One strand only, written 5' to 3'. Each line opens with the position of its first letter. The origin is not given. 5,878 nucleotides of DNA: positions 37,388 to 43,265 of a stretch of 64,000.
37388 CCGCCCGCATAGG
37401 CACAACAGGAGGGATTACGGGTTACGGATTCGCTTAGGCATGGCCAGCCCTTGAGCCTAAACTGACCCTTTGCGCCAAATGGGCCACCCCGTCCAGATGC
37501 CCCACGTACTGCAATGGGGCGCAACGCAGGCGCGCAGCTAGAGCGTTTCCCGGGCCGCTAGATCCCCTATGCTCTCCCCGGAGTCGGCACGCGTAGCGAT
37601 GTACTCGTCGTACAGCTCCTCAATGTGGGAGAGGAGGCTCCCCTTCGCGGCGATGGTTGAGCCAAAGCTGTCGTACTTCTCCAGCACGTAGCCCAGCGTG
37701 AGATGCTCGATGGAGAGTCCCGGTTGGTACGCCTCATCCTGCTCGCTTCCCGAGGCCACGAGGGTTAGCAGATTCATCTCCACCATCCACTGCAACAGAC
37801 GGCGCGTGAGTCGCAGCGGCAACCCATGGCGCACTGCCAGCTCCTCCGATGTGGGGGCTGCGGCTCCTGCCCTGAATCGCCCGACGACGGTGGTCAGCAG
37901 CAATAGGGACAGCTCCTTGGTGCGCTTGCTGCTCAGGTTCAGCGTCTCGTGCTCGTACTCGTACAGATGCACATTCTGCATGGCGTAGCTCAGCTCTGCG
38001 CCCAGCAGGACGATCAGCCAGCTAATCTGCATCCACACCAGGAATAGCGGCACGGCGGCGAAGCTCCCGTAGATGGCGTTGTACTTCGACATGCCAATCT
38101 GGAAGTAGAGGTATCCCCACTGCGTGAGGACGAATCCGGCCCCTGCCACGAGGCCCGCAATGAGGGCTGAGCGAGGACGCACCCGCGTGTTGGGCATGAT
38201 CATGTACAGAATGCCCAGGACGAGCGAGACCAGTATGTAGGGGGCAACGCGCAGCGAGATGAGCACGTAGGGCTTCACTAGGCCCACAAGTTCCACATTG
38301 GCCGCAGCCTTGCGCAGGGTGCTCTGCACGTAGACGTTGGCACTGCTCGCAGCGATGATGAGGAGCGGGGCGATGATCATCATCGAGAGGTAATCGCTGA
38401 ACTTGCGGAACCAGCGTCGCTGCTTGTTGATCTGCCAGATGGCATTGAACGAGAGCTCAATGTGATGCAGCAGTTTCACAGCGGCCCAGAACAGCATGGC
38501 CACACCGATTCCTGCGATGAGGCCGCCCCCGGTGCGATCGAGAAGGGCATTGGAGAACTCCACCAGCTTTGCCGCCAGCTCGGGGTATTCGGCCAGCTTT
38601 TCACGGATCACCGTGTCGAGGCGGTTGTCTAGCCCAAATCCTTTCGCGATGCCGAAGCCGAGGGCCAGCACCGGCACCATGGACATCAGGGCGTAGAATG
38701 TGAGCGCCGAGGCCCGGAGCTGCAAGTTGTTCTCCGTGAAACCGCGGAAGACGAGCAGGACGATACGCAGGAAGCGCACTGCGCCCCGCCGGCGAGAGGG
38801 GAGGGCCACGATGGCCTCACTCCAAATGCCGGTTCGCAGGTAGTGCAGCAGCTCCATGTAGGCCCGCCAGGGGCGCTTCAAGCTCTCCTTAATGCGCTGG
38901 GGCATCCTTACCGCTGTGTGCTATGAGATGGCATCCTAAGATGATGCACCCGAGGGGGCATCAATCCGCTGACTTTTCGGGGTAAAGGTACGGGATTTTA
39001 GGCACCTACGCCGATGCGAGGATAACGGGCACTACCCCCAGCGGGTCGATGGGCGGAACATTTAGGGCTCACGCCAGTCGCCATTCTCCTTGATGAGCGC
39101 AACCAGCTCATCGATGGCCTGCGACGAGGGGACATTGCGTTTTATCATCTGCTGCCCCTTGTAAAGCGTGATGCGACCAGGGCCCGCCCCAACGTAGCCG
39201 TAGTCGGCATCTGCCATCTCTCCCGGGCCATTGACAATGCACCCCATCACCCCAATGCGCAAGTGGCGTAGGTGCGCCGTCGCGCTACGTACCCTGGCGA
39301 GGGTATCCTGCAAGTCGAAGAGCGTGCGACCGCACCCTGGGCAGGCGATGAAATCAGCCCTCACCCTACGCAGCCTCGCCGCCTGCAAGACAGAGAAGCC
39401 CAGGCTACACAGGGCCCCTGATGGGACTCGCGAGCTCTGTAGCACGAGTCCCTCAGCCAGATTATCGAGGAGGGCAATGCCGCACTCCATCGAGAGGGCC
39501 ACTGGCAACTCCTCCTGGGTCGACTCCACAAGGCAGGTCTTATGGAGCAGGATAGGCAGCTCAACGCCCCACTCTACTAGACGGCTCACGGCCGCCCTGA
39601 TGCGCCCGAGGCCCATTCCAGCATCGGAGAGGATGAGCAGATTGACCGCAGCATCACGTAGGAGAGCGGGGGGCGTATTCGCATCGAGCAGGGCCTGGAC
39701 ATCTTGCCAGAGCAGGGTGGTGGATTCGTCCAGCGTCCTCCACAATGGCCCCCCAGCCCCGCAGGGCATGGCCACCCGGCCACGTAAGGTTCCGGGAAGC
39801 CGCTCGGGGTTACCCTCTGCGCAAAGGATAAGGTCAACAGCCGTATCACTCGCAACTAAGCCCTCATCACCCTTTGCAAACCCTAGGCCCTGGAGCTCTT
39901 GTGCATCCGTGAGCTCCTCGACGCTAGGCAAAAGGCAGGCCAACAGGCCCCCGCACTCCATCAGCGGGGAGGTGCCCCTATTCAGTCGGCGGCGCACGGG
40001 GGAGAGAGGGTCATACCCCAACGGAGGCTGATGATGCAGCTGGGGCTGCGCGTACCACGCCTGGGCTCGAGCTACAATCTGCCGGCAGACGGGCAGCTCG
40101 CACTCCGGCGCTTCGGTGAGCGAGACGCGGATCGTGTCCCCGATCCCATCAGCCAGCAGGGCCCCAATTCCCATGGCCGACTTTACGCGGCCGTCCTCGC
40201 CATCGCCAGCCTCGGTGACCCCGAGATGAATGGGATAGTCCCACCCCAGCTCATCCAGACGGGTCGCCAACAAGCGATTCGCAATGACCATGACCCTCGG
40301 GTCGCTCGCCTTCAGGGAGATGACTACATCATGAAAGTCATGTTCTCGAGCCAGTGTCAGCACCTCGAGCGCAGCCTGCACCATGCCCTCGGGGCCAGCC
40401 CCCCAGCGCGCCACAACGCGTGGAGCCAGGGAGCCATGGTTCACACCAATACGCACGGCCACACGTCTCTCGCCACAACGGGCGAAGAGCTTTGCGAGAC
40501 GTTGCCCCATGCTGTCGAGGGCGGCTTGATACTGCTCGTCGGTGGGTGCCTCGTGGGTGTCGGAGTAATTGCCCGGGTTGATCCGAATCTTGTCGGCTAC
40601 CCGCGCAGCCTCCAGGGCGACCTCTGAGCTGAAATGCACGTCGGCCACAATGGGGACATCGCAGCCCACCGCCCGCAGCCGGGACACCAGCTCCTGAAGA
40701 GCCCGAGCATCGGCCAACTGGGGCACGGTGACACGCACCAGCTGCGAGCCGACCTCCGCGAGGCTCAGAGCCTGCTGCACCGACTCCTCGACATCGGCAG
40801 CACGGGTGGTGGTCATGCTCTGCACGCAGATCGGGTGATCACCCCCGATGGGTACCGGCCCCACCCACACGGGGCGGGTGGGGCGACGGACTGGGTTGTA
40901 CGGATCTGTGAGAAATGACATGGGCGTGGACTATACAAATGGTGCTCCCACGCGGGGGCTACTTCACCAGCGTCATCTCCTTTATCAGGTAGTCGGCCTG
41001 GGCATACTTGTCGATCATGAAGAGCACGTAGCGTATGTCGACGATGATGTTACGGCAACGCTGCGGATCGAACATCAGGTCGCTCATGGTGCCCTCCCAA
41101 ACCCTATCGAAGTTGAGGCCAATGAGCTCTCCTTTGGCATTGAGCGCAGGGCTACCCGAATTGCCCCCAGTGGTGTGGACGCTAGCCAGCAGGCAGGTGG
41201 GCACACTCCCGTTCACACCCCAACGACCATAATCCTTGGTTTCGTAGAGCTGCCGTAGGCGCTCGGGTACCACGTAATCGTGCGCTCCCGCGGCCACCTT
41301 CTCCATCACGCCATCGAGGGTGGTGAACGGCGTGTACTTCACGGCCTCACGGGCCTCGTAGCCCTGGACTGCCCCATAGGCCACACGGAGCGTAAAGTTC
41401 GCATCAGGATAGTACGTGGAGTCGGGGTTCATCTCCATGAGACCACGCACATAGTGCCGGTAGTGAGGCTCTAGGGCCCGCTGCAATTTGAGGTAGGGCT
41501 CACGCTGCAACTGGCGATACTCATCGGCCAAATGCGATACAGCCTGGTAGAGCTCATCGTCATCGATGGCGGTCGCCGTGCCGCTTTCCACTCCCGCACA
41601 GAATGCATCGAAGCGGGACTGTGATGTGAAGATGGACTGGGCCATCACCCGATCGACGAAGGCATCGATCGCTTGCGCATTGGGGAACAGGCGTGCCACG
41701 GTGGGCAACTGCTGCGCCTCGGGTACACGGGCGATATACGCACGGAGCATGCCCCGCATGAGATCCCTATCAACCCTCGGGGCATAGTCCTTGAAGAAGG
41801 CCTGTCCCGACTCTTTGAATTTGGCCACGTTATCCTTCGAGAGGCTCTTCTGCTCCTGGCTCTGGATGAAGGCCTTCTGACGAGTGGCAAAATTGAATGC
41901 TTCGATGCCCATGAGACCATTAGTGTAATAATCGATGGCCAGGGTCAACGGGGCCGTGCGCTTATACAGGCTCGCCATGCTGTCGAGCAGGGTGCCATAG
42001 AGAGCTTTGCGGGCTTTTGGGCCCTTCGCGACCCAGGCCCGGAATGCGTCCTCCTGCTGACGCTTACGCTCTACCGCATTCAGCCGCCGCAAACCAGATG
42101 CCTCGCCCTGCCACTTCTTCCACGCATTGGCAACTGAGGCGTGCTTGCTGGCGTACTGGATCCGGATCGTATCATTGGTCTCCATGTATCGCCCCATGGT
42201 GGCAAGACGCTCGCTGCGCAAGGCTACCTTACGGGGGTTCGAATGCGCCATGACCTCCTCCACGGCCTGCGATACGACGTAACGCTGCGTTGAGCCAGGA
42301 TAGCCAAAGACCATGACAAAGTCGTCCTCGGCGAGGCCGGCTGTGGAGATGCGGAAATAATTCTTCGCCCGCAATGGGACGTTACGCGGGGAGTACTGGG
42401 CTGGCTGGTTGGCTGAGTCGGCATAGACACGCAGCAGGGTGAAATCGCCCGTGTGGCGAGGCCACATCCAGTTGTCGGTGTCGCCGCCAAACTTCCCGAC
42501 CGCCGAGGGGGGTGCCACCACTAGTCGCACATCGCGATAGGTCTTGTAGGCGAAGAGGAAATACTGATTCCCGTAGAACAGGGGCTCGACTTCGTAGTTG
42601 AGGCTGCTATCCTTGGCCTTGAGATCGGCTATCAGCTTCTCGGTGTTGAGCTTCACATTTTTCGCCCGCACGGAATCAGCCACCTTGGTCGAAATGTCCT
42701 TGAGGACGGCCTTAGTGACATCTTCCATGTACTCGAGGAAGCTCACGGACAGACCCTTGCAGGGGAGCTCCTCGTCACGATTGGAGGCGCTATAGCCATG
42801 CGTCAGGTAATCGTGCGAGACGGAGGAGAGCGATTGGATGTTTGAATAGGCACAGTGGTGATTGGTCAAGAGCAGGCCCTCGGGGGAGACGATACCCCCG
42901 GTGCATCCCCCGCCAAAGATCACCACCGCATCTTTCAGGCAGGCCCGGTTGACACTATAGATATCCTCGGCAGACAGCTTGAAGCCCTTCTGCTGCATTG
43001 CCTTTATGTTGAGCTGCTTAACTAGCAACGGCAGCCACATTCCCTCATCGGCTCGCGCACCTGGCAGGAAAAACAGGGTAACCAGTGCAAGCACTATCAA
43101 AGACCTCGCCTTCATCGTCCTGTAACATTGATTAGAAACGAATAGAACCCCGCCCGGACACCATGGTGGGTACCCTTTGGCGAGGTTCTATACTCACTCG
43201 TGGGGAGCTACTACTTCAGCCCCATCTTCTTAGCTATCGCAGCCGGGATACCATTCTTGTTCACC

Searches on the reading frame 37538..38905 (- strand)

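Call 35: search_protein_families(library=pfam, proteins=[window:37538-38905:-], max_evalue=0.0001)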
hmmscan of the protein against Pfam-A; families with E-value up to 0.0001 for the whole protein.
window:37538-38905:- (455 aa): 1 family
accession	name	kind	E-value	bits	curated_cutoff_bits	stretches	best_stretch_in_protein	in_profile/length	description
PF03631.20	Virul_fac_BrkB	-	7.6e-55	186.8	33.7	1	58-311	2-257/259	Virulence factor BrkB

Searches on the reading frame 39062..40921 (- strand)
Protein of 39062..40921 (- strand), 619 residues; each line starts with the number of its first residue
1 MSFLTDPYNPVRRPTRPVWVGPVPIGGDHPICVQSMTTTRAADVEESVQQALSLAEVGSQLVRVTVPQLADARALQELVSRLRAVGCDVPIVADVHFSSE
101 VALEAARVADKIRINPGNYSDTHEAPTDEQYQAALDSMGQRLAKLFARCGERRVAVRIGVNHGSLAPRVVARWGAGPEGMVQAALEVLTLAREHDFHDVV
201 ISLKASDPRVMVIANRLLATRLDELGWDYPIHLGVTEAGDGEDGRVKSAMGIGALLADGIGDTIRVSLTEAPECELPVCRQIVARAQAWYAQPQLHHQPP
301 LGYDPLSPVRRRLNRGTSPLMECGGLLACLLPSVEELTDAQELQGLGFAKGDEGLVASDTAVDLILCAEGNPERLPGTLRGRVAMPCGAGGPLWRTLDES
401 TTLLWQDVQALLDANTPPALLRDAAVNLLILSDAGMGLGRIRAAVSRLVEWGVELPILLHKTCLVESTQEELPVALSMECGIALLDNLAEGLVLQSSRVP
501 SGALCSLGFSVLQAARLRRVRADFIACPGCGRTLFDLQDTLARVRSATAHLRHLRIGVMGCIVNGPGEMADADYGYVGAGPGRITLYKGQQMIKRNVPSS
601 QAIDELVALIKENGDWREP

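Call 35: search_protein_families(library=pfam, proteins=[window:39062-40921:-], max_evalue=0.0001)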
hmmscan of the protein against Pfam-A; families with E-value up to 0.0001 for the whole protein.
window:39062-40921:- (619 aa): 1 family
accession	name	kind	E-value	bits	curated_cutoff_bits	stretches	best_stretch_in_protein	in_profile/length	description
PF04551.19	GcpE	-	5.6e-116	387.7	32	1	15-611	1-342/343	GcpE protein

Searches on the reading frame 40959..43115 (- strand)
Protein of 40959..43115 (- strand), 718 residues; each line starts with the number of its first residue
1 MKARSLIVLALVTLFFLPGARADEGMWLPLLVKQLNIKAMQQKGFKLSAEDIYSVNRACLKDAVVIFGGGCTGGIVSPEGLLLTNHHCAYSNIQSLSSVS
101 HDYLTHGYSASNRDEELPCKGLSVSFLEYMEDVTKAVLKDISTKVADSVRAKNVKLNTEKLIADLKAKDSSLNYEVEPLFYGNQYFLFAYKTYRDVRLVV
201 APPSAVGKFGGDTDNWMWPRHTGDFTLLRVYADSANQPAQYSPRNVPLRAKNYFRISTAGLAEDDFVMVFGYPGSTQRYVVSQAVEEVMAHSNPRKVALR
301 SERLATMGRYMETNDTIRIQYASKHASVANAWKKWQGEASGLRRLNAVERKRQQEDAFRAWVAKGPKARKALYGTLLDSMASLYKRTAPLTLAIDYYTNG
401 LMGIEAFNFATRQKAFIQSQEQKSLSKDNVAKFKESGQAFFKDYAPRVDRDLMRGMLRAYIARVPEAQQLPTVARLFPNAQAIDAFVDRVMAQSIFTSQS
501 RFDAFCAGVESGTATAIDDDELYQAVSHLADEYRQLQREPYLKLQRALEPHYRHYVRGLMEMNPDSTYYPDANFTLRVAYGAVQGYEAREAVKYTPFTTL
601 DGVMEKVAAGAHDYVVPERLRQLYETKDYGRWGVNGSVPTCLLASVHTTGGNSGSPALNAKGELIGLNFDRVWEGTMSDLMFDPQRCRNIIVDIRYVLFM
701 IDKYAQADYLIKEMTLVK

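Call 35: search_protein_families(library=pfam, proteins=[window:40959-43115:-], max_evalue=0.0001)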
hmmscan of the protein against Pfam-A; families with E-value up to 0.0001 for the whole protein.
window:40959-43115:- (718 aa): 3 families
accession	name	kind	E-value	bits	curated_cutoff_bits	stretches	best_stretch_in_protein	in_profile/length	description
PF10459.15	Peptidase_S46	-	2.6e-229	763.9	22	1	22-715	1-697/698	Peptidase S46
PF13365.12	Trypsin_2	-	1.2e-08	36.2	27.6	0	641-667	118-144/144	Trypsin-like peptidase domain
PF00089.32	Trypsin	-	9.5e-05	22.8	20.6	0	69-95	22-52/220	Trypsin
